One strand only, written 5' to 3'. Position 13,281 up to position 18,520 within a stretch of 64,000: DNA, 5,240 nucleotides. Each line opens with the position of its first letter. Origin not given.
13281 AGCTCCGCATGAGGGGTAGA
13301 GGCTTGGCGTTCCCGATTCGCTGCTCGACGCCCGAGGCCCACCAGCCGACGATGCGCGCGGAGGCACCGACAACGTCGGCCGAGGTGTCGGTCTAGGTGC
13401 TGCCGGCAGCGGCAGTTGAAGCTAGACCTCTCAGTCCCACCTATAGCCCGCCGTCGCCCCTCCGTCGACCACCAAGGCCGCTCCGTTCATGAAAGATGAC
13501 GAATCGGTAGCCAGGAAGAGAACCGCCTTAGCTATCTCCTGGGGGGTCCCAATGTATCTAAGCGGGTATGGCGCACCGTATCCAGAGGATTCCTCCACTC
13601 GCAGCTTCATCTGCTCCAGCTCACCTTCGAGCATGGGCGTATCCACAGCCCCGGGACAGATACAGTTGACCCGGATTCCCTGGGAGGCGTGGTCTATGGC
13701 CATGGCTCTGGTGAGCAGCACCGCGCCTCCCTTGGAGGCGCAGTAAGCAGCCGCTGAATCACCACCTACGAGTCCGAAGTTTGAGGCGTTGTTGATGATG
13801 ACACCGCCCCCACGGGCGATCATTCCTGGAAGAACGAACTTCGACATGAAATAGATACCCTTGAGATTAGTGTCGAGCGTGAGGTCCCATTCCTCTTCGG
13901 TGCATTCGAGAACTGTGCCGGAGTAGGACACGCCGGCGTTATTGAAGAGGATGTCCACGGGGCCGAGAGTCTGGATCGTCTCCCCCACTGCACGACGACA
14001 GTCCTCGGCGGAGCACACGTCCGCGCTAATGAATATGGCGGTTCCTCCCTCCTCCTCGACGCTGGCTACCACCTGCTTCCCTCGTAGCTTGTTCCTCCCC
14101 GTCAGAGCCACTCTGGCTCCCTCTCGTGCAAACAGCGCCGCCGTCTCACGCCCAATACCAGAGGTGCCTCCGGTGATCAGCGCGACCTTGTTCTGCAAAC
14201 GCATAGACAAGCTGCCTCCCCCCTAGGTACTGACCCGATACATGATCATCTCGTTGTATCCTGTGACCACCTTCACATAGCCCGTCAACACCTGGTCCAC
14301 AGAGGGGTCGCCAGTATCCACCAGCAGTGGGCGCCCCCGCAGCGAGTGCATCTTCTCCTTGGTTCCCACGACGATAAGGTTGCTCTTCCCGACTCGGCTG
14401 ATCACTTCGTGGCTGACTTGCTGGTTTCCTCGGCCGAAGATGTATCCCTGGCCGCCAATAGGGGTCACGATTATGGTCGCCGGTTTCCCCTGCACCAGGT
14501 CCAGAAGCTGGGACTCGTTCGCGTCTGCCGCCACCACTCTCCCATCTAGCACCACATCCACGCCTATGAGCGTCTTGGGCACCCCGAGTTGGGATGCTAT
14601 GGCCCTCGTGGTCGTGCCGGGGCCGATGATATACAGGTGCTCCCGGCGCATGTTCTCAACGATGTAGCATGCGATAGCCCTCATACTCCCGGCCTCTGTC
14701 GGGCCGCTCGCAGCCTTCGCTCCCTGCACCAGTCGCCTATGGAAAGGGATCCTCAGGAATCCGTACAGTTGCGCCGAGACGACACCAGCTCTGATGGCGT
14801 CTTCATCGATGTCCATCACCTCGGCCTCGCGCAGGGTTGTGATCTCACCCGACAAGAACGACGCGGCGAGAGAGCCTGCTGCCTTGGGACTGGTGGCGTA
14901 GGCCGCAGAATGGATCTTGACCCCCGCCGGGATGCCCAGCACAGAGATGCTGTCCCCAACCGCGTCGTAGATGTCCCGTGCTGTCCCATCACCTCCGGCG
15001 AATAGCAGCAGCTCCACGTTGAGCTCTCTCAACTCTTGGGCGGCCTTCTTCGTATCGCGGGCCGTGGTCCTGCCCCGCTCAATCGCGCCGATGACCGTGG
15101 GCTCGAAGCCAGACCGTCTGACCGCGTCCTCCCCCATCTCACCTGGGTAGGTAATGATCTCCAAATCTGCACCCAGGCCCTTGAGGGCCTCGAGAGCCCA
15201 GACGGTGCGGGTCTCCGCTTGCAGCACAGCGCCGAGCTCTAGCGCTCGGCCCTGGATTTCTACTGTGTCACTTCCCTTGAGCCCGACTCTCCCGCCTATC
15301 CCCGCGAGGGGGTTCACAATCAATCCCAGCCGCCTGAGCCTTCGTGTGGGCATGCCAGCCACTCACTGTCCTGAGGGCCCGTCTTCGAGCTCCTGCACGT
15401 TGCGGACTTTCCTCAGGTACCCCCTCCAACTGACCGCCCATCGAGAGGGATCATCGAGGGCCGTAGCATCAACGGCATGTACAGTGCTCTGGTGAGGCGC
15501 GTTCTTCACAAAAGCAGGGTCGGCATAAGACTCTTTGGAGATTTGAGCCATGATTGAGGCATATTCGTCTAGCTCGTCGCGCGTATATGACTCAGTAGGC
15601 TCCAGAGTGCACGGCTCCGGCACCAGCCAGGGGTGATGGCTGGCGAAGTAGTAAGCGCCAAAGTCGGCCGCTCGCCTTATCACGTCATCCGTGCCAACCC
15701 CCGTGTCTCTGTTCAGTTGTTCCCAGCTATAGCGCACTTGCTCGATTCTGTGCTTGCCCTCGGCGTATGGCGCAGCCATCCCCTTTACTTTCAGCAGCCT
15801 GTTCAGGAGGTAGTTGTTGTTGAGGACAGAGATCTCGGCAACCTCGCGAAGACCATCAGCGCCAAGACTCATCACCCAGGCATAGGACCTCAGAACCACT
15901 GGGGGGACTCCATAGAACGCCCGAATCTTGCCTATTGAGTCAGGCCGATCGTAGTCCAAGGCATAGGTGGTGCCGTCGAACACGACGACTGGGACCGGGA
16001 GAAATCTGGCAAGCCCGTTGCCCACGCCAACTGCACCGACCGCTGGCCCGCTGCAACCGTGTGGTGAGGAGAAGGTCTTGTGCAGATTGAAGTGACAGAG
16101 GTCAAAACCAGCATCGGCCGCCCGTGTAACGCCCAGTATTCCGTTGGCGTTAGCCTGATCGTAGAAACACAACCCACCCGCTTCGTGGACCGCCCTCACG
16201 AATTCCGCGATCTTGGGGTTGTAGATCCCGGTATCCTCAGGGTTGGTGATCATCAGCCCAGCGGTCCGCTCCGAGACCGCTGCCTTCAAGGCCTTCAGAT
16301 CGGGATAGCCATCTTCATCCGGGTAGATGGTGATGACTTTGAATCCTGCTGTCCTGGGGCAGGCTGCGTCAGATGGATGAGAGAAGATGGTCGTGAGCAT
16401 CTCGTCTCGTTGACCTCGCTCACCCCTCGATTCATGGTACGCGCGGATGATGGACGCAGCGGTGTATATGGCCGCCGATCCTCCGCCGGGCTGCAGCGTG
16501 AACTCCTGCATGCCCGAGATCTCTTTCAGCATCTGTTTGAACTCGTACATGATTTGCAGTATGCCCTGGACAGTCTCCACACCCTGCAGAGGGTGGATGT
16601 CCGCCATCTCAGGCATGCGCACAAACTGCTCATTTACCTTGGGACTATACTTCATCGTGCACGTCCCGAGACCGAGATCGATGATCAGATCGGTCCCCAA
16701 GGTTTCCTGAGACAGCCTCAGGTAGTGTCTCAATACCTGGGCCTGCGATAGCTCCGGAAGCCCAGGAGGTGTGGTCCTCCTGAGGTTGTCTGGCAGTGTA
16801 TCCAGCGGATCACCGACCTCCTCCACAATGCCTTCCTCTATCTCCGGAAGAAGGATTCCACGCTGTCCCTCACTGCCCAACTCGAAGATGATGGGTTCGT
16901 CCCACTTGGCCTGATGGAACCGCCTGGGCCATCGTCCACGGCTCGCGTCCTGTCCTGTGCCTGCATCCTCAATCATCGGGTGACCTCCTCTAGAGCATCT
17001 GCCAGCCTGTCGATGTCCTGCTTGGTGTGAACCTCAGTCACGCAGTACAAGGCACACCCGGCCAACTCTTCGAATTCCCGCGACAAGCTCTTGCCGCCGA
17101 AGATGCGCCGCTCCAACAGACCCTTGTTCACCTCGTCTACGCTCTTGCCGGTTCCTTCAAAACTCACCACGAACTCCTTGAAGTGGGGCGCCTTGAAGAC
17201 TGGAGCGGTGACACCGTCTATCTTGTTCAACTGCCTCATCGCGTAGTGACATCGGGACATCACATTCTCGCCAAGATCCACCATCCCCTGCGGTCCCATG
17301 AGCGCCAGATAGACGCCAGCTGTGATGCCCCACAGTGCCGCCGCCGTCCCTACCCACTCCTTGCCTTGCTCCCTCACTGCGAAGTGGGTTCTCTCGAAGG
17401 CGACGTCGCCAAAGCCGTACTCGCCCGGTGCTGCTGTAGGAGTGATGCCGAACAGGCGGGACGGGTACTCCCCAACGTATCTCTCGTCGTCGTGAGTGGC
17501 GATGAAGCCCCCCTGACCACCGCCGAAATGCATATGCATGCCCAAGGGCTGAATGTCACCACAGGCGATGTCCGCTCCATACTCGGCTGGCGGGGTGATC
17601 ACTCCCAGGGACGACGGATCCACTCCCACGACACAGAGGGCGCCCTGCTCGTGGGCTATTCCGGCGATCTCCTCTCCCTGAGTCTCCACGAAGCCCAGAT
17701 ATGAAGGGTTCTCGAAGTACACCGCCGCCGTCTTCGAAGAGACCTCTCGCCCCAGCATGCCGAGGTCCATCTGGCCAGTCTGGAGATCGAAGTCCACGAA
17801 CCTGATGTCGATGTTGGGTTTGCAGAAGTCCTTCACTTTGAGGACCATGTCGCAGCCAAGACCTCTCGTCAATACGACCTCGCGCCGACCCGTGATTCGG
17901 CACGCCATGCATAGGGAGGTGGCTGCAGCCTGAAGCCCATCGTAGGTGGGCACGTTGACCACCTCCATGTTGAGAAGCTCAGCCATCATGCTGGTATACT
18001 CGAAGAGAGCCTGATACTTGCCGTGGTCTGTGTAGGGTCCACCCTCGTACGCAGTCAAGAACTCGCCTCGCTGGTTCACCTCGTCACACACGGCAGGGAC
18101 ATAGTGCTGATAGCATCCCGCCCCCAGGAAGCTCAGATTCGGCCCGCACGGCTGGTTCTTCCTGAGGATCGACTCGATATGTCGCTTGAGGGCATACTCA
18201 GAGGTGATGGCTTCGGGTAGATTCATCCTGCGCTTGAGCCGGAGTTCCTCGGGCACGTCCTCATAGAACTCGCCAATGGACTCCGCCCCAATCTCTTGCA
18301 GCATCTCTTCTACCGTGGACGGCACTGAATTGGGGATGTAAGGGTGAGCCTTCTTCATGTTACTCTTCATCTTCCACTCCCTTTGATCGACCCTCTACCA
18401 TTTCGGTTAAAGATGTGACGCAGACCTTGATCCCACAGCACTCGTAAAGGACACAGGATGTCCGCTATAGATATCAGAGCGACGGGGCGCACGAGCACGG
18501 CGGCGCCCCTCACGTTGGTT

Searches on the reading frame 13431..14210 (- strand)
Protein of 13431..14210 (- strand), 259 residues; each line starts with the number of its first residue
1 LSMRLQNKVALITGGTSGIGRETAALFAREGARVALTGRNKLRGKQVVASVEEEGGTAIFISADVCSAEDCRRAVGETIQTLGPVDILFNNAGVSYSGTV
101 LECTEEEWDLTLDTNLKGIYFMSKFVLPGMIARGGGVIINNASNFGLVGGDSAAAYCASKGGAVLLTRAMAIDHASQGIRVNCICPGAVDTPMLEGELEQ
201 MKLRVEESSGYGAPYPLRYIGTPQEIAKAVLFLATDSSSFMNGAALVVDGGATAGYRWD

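Call 52: search_protein_families(library=pfam, proteins=[window:13431-14210:-], max_evalue=0.0001)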
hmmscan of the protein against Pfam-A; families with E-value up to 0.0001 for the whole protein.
window:13431-14210:- (259 aa): 3 families
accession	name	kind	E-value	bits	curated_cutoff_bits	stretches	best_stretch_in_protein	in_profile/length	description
PF13561.12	adh_short_C2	-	1.1e-61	208.9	27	1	17-253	6-236/236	Enoyl-(Acyl carrier protein) reductase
PF00106.31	adh_short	-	2.2e-59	200.6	26.6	1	8-199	1-192/195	short chain dehydrogenase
PF08659.16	KR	-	2.2e-14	54.2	22.6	1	10-181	3-170/180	KR domain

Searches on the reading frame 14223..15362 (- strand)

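Call 52: search_protein_families(library=pfam, proteins=[window:14223-15362:-], max_evalue=0.0001)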
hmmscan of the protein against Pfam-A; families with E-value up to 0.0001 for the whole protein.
window:14223-15362:- (379 aa): 2 families
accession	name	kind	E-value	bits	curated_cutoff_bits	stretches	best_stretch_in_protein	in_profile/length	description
PF01513.26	NAD_kinase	-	1.5e-18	67.8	25.5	1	13-174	2-130/130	ATP-NAD kinase N-terminal domain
PF20143.4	NAD_kinase_C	-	4.6e-16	59.1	23.7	1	242-376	4-125/126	ATP-NAD kinase C-terminal domain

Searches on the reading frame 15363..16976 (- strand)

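Call 52: search_protein_families(library=pfam, proteins=[window:15363-16976:-], max_evalue=0.0001)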
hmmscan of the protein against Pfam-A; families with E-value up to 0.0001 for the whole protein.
window:15363-16976:- (537 aa): 2 families
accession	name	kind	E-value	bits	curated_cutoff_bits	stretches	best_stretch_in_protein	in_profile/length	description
PF21478.3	GcvP2_C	-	1.8e-09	38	27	1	380-483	2-102/122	Glycine dehydrogenase, C-terminal domain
PF00266.25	Aminotran_5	-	1.5e-05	24.6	21.5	1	183-307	84-207/371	Aminotransferase class-V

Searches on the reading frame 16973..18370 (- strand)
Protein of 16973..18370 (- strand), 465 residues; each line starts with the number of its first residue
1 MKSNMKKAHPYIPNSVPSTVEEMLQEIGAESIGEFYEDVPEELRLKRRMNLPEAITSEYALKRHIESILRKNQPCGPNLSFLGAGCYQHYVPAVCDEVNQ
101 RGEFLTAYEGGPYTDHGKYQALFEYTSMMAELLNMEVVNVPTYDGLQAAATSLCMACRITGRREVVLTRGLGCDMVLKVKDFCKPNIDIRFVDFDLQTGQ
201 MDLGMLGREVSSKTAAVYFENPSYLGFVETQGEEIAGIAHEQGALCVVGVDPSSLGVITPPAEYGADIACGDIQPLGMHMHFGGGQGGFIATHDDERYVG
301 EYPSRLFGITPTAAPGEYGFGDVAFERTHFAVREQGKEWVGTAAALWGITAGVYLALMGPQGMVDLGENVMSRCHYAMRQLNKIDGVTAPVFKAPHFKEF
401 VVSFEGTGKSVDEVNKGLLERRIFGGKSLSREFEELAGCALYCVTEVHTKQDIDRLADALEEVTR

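Call 52: search_protein_families(library=pfam, proteins=[window:16973-18370:-], max_evalue=0.0001)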
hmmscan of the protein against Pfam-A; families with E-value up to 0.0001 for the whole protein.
window:16973-18370:- (465 aa): 1 family
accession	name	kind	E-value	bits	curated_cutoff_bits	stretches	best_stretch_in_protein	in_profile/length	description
PF02347.22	GDC-P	-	1.6e-55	189.2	26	1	17-459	8-428/429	Glycine cleavage system P-protein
